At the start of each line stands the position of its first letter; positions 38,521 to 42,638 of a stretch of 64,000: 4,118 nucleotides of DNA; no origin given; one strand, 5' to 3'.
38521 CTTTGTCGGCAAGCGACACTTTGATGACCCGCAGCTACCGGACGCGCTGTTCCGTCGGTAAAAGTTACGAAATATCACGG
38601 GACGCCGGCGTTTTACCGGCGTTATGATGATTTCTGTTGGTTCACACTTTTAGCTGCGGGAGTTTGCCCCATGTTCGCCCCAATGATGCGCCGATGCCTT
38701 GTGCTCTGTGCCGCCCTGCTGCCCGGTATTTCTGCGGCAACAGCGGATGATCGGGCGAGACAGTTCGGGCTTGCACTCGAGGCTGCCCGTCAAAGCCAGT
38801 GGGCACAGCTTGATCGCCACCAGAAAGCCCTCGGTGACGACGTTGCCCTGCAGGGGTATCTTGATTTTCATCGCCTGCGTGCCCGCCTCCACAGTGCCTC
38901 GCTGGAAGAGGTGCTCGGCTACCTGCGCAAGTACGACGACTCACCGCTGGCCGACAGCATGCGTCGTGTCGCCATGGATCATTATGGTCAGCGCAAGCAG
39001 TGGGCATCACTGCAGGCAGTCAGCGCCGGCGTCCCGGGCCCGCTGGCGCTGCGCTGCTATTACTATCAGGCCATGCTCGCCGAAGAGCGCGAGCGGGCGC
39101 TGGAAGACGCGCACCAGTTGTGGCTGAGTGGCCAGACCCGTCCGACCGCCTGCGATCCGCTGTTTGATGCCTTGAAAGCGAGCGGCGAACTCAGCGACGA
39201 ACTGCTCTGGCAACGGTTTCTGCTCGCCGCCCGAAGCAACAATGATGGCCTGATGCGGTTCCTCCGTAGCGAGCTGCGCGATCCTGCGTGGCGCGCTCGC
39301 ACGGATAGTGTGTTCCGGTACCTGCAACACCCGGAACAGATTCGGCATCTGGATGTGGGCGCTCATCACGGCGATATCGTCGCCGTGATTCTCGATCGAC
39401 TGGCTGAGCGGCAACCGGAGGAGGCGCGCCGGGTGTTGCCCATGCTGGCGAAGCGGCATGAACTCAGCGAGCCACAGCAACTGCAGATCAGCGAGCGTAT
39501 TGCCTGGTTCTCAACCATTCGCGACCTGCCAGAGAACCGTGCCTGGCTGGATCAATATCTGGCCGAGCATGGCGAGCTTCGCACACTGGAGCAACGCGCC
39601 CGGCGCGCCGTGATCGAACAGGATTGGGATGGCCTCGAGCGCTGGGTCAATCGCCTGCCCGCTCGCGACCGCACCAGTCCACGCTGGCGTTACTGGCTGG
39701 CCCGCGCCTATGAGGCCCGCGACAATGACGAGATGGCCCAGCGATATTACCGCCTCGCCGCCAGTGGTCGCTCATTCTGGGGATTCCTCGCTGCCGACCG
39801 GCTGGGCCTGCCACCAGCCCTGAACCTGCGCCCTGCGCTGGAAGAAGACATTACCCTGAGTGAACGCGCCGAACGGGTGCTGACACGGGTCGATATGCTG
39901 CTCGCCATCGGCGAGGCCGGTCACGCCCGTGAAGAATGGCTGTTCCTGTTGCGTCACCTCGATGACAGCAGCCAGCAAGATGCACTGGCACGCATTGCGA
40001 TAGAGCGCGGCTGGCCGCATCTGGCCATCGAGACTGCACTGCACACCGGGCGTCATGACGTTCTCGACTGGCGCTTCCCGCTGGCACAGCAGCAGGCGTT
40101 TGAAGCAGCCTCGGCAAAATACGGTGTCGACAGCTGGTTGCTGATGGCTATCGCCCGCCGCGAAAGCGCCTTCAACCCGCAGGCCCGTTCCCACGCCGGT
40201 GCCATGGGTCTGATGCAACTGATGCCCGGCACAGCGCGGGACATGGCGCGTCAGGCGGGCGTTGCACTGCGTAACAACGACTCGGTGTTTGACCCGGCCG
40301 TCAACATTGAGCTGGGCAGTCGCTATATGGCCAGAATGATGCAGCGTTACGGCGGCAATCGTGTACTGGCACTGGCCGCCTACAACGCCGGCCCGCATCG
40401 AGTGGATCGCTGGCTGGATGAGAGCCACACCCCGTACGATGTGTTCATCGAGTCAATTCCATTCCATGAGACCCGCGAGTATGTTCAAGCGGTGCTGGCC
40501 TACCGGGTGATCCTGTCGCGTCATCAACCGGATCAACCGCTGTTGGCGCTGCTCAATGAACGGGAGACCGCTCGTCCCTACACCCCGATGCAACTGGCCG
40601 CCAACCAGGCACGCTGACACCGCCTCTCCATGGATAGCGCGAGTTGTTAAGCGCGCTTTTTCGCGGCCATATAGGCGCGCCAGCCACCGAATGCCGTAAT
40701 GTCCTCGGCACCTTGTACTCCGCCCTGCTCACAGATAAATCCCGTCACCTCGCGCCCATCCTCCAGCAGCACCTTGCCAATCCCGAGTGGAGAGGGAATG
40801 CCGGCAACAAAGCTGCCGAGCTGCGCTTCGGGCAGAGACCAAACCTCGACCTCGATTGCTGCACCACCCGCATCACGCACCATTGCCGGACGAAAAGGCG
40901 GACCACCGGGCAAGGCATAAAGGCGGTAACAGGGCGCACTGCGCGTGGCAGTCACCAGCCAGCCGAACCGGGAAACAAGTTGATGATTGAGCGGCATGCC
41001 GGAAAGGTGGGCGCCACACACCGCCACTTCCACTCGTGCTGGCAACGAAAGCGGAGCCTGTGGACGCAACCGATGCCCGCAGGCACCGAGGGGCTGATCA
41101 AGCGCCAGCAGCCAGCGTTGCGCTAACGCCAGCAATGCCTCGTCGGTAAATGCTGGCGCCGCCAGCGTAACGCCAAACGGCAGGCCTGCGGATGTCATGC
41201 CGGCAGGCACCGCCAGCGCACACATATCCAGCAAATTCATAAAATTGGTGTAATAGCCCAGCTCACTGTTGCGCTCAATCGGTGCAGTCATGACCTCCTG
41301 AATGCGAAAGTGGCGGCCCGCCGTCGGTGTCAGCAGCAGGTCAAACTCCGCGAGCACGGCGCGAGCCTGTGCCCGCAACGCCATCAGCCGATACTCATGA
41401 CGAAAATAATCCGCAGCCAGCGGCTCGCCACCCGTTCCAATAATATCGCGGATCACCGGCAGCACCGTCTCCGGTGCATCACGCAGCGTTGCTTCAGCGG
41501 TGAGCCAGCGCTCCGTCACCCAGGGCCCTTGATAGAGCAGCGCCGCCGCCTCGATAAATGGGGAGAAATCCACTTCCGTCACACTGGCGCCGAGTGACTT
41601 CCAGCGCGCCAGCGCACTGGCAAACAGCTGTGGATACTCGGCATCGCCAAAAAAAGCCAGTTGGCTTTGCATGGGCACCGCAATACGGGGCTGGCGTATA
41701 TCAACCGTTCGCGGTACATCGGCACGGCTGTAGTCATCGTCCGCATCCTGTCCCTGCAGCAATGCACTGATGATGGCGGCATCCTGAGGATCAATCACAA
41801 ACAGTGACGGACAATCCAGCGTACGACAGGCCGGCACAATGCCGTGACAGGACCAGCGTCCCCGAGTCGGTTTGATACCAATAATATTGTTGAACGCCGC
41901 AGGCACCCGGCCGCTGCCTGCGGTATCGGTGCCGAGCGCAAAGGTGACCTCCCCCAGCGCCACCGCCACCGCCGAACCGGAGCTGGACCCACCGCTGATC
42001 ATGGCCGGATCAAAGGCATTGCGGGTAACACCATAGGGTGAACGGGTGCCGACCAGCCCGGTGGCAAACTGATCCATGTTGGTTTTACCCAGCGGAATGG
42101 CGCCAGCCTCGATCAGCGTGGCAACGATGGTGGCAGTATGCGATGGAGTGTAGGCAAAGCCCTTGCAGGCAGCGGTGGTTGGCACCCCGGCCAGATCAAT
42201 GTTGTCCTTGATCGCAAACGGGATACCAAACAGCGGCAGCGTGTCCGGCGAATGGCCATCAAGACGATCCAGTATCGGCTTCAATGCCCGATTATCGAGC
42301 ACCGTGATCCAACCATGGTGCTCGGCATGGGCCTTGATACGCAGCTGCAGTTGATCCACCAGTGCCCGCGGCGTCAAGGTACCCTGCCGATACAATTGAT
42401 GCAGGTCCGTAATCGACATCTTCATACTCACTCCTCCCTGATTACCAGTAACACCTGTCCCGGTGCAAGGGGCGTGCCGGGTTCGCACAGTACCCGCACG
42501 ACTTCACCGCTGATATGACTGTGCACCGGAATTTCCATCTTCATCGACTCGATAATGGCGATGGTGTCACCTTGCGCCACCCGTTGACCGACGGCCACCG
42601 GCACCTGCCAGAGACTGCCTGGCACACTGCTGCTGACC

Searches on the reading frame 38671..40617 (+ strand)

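Call 85: search_protein_families(library=pfam, proteins=[window:38671-40617:+], max_evalue=0.00001)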
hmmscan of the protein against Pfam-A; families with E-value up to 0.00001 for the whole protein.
window:38671-40617:+ (648 aa): 3 families
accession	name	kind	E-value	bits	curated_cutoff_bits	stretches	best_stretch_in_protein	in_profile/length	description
PF01464.25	SLT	-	8e-35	119.4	21.3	1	476-586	2-109/117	Transglycosylase SLT domain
PF14718.12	SLT_L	-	6.8e-12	45.8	25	1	400-463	4-66/68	Soluble lytic murein transglycosylase L domain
PF00760.24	Cucumo_coat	-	3.2e-06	27.3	22.6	1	146-206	81-143/175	Cucumovirus coat protein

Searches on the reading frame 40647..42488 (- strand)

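Call 85: search_protein_families(library=pfam, proteins=[window:40647-42488:-], max_evalue=0.00001)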
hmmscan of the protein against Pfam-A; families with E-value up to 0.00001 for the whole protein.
window:40647-42488:- (613 aa): 2 families
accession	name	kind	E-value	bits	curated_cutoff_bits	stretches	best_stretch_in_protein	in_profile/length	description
PF01425.27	Amidase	-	2.1e-84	284.6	27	1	43-453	2-445/445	Amidase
PF21986.1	AH_C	-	1.3e-49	167.7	27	1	486-608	1-123/123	Allophanate hydrolase C-terminal domain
